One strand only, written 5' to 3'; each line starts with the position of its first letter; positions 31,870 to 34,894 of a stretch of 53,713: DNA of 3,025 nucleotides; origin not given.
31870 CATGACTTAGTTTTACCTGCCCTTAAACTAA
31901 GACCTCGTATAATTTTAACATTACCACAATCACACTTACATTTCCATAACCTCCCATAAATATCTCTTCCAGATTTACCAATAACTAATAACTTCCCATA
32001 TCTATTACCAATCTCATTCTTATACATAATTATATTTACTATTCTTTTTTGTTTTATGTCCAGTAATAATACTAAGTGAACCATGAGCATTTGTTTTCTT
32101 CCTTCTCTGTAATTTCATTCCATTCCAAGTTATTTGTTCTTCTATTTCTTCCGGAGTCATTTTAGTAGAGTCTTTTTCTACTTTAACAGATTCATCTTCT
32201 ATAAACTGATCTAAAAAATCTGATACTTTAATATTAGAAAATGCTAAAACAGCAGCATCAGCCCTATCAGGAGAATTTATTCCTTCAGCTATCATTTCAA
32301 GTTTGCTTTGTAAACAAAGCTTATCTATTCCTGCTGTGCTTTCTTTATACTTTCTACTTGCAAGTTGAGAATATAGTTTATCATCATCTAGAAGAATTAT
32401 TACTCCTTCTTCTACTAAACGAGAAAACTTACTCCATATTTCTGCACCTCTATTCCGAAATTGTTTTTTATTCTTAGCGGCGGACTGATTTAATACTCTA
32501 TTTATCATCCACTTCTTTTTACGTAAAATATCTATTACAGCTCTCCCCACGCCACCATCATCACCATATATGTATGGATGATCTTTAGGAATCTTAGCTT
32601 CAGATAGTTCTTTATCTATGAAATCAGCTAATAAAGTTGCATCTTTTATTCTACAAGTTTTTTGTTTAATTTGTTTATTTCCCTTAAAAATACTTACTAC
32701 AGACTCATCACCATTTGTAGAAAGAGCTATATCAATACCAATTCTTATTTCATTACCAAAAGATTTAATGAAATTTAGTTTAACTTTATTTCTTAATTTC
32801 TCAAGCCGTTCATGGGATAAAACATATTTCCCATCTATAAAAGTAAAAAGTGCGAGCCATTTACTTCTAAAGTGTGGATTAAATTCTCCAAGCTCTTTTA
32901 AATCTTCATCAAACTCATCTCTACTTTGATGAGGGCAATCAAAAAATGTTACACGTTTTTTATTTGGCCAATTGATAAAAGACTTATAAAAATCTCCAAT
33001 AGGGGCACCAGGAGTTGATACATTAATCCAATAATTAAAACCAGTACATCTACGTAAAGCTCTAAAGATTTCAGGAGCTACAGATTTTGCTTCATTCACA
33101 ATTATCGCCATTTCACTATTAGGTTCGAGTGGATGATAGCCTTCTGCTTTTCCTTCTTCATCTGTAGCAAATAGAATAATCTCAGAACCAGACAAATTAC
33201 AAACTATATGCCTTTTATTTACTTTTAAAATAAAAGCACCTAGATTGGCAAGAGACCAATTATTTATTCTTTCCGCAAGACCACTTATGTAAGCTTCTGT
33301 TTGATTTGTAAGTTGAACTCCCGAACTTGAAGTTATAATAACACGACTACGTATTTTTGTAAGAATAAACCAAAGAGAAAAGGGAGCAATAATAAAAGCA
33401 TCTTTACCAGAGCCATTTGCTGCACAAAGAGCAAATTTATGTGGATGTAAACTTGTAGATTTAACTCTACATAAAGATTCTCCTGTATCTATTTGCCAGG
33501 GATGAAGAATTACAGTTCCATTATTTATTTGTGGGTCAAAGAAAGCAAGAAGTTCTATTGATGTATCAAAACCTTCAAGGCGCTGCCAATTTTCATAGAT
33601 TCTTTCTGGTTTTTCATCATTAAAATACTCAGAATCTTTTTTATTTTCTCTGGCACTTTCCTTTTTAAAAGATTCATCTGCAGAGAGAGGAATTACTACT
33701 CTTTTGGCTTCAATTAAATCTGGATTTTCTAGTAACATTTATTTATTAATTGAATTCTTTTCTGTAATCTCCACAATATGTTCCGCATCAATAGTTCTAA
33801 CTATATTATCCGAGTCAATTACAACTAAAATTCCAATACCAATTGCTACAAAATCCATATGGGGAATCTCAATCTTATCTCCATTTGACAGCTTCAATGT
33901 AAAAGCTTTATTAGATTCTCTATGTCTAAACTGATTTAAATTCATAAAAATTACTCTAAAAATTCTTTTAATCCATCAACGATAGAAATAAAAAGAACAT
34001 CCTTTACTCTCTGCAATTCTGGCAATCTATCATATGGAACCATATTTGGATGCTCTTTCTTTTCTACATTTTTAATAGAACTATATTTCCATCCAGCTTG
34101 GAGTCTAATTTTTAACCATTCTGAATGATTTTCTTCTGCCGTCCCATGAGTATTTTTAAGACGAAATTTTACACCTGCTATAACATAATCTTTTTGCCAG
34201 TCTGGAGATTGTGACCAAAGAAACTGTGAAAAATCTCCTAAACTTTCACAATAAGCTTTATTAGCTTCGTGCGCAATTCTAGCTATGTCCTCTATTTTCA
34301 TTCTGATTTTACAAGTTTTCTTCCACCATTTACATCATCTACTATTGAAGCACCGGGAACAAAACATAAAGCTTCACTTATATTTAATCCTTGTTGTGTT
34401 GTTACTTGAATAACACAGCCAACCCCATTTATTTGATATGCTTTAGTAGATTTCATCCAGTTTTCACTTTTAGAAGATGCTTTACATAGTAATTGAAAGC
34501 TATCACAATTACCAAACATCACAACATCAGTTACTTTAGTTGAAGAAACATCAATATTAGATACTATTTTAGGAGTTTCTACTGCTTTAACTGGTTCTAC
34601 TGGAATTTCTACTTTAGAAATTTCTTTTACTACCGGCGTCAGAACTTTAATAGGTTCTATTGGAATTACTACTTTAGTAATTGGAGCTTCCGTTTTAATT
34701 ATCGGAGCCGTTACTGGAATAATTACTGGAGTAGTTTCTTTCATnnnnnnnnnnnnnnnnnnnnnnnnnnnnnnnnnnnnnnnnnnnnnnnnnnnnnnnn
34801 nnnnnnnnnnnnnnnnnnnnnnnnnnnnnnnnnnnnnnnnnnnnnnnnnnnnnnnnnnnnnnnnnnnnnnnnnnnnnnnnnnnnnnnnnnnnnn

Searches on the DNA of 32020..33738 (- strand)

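Call 50: search_rna_families(sources=[L003, L004, L006], threshold=gathering)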
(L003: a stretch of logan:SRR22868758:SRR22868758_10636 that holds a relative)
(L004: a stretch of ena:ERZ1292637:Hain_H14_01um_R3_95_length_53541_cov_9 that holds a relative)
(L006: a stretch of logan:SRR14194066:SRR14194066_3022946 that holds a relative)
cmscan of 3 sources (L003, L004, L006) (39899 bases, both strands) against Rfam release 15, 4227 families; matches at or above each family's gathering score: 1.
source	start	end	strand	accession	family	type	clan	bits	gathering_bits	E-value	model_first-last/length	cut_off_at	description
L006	4118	4190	+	RF00005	tRNA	Gene; tRNA;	CL00001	55.7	29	1.7e-09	1-71/71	no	tRNA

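Call 57: search_rna_families(sources=[L014, L033, L040, L058, L063, L092], threshold=gathering)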
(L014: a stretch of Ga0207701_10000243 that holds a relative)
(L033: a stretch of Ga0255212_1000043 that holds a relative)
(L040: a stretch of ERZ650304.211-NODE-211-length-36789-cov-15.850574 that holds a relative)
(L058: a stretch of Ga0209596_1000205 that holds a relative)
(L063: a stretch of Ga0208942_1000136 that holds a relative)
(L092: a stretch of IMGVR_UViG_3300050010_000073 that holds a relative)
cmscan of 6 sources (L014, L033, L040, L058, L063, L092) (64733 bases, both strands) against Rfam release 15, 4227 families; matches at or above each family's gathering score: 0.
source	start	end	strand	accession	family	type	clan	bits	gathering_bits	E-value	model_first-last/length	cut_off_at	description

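Call 104: search_rna_families(source=L033, start=1, end=420, threshold=evalue, max_evalue=1, show_alignments=3)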
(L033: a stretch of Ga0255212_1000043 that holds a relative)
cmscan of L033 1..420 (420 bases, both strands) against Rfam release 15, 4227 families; matches with E-value up to 1: 2.
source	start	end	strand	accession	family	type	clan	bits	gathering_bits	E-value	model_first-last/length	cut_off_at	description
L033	68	172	-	RF00005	tRNA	Gene; tRNA;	CL00001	34.6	29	1.1e-05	1-71/71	no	tRNA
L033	223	302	-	RF01190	snR50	Gene; snRNA; snoRNA; CD-box;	-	23.1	45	0.26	1-89/89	no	Small nucleolar RNA snR50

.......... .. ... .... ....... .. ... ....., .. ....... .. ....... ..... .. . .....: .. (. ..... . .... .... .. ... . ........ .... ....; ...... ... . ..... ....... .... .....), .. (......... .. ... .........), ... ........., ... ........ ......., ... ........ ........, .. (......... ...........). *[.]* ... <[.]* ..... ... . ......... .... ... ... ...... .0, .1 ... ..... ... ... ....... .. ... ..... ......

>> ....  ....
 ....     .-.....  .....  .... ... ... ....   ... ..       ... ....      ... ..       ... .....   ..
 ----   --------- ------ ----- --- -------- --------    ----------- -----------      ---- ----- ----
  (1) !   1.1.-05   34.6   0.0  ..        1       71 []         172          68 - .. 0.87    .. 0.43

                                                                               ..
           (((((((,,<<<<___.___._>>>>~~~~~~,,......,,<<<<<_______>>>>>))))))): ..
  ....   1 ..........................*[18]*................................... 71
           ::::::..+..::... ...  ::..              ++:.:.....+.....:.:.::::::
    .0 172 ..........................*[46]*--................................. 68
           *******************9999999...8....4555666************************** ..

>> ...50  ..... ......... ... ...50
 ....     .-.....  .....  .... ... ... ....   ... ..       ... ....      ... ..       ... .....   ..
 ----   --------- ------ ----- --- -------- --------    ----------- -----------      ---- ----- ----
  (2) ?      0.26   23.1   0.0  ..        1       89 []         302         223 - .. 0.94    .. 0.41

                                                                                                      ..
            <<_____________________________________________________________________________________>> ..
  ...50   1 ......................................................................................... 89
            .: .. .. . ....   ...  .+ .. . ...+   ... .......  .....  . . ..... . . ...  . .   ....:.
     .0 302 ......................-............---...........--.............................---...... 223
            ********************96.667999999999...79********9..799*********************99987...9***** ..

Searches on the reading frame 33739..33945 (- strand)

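Call 12: search_protein_families(library=phrogs, proteins=[window:33739-33945:-], max_evalue=0.001)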
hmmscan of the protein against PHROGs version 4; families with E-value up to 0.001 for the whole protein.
window:33739-33945:- (68 aa): 1 family
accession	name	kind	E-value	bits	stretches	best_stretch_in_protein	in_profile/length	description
phrog_21677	-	unknown function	0.00053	20.7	1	2-56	5-59/74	-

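Call 13: search_protein_families(library=pfam, proteins=[window:33739-33945:-], max_evalue=0.01)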
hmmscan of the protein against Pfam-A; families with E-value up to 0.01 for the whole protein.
window:33739-33945:- (68 aa): 0 families

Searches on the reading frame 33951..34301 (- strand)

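Call 12: search_protein_families(library=phrogs, proteins=[window:33951-34301:-], max_evalue=0.001)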
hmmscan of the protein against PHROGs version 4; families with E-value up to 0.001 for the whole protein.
window:33951-34301:- (116 aa): 4 families
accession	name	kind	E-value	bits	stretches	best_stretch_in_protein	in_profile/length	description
phrog_5154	-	unknown function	1.9e-40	140.2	1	2-113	148-259/454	-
phrog_18865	-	unknown function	3.5e-35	122.6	1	3-112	74-182/183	-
phrog_11782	-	unknown function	6.4e-31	108.9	1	1-113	1-113/290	-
phrog_4435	-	unknown function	2.6e-09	38.2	1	5-110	189-250/252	-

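Call 13: search_protein_families(library=pfam, proteins=[window:33951-34301:-], max_evalue=0.01)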
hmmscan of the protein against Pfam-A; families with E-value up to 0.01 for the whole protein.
window:33951-34301:- (116 aa): 1 family
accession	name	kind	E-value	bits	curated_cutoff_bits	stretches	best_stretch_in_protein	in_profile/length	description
PF02026.21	RyR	-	8.9e-10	39.1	27.4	1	53-101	23-71/91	RyR domain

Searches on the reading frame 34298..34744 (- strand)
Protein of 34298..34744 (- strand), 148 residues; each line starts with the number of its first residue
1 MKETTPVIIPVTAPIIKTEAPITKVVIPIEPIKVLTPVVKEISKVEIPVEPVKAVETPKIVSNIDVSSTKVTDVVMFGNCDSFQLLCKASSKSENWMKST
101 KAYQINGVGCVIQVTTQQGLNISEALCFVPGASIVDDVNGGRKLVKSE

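Call 12: search_protein_families(library=phrogs, proteins=[window:34298-34744:-], max_evalue=0.001)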
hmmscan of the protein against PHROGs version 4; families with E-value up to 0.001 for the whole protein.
window:34298-34744:- (148 aa): 0 families

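Call 13: search_protein_families(library=pfam, proteins=[window:34298-34744:-], max_evalue=0.01)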
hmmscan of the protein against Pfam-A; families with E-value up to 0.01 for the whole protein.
window:34298-34744:- (148 aa): 0 families

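Call 36: find_related_loci(query=window:34298-34744:-, collection=viral_contigs, flank=3000)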
Query window:34298-34744:- (148 aa) in viral_contigs; peptide patterns used: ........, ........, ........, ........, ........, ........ (x = any residue, [..] = any of these).
14 stretches matched a pattern; 5 encode a relative of the query (tblastn E <= 1e-3); 5 distinct loci.
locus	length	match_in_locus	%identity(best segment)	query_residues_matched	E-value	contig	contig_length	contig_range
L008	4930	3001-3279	61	59-144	4e-32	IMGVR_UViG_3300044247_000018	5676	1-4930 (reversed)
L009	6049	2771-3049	61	59-144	4e-32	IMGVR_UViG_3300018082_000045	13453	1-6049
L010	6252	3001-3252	59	61-145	8e-29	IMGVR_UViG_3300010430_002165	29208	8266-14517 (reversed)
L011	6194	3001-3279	58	59-145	3e-28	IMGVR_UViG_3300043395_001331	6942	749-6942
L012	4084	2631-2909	58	59-145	3e-28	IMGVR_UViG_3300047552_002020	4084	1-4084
